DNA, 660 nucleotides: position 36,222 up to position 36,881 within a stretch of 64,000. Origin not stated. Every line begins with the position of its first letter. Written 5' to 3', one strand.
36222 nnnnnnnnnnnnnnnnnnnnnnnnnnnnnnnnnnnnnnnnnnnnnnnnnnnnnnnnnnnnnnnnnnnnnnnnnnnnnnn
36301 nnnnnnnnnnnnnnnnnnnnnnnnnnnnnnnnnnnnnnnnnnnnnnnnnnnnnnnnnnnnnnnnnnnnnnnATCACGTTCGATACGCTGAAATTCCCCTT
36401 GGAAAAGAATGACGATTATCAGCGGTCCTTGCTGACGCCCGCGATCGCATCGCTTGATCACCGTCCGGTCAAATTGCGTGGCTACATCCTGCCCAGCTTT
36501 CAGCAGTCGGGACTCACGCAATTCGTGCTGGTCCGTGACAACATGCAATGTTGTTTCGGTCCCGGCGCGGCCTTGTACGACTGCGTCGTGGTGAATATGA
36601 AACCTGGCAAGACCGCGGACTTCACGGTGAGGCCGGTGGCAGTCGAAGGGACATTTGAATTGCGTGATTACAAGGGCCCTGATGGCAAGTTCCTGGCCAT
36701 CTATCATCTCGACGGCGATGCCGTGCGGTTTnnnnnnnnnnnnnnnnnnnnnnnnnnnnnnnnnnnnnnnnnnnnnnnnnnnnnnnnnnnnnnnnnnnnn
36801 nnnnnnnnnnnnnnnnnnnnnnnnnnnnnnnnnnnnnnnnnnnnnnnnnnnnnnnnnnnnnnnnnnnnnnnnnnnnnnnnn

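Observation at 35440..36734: Tandem DUF3299-like C-C-motif proteins, one TM-anchored and one lipoprotein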

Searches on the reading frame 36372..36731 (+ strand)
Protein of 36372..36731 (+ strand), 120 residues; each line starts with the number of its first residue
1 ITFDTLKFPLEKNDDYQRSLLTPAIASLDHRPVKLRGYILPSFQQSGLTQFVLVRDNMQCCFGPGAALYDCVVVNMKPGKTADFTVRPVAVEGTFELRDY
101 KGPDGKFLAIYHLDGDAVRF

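Call 37: search_protein_representatives(alignment_id=A2)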
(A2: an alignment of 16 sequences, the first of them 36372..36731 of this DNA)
Query: 16 sequences, 122 profile positions. Proteins with E-value up to 0.001 (for the whole library): 4237; up to 1e-10: 2138; up to 1e-30: 212. The best 150 are listed.
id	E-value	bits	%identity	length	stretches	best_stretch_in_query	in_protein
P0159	2.0e-48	179.7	-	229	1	1-122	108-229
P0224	5.2e-48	178.4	-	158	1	1-121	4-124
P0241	6.4e-42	158.7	-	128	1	1-121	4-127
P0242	3.2e-41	156.5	-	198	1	2-122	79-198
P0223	1.1e-40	154.7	-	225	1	1-122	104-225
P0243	1.5e-40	154.3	-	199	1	2-122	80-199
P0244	2.0e-40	153.9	-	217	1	2-122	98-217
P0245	4.3e-40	152.8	-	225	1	2-122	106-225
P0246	8.0e-40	151.9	-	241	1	2-122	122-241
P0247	9.9e-40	151.6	-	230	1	1-122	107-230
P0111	1.0e-39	151.6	-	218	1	2-122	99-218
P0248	1.1e-39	151.5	-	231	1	1-120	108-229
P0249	2.8e-39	150.2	-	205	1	2-122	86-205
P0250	3.8e-39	149.8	-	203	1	2-122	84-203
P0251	3.8e-39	149.7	-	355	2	3-121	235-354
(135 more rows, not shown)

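Call 40: search_protein_families(library=pfam, alignment_id=A2, max_evalue=1)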
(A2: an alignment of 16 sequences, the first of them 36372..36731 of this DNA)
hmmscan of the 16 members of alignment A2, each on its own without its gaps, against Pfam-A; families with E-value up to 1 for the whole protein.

A. member 1, window:36372-36731:+ (120 aa): 1 family
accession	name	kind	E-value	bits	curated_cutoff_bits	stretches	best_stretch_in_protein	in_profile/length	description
PF11736.14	DUF3299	-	7.2e-06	26.6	22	1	20-116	39-135/139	Protein of unknown function (DUF3299)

B. families by the number of members that match (of 16 scanned): 6 families
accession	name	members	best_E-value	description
PF11736.14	DUF3299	16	2.5e-09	Protein of unknown function (DUF3299)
PF21537.2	DUF1980_C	2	0.0027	DUF1980 C-terminal domain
PF19135.5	DUF5818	1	0.075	Protein of unknown function (DUF5818)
PF04357.19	TamB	1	0.11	TamB, inner membrane protein subunit of TAM complex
PF11120.13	CBP_BcsF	1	0.2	Cellulose biosynthesis protein BcsF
PF09956.15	Phage_cement_2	1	0.28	Phage cement protein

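Call 41: search_protein_families(library=ncbifam, alignment_id=A2, max_evalue=1)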
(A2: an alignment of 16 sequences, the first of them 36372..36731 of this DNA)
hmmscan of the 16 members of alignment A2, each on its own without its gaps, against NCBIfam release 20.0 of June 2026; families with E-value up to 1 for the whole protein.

A. member 1, window:36372-36731:+ (120 aa): 1 family
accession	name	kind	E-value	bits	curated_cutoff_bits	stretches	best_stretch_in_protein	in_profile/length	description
TIGR03943.1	TIGR03943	equivalog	0.13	11.7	88.8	1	14-62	114-163/221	TIGR03943 family putative permease subunit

B. families by the number of members that match (of 16 scanned): 2 families
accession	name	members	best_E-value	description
TIGR03943.1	TIGR03943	6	0.00044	TIGR03943 family putative permease subunit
TIGR03493.1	cellullose_BcsF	1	0.077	cellulose biosynthesis protein BcsF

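Call 42: search_solved_structures(query=A2, max_evalue=10, show_alignments=3)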
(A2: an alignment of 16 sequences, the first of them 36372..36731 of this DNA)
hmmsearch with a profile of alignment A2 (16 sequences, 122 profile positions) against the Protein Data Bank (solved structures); distinct sequences matched with E-value up to 10: 1.
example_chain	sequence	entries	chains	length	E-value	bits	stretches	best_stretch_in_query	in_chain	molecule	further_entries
4hsp_A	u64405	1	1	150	7.2e-08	35.8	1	19-121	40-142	hypothetical protein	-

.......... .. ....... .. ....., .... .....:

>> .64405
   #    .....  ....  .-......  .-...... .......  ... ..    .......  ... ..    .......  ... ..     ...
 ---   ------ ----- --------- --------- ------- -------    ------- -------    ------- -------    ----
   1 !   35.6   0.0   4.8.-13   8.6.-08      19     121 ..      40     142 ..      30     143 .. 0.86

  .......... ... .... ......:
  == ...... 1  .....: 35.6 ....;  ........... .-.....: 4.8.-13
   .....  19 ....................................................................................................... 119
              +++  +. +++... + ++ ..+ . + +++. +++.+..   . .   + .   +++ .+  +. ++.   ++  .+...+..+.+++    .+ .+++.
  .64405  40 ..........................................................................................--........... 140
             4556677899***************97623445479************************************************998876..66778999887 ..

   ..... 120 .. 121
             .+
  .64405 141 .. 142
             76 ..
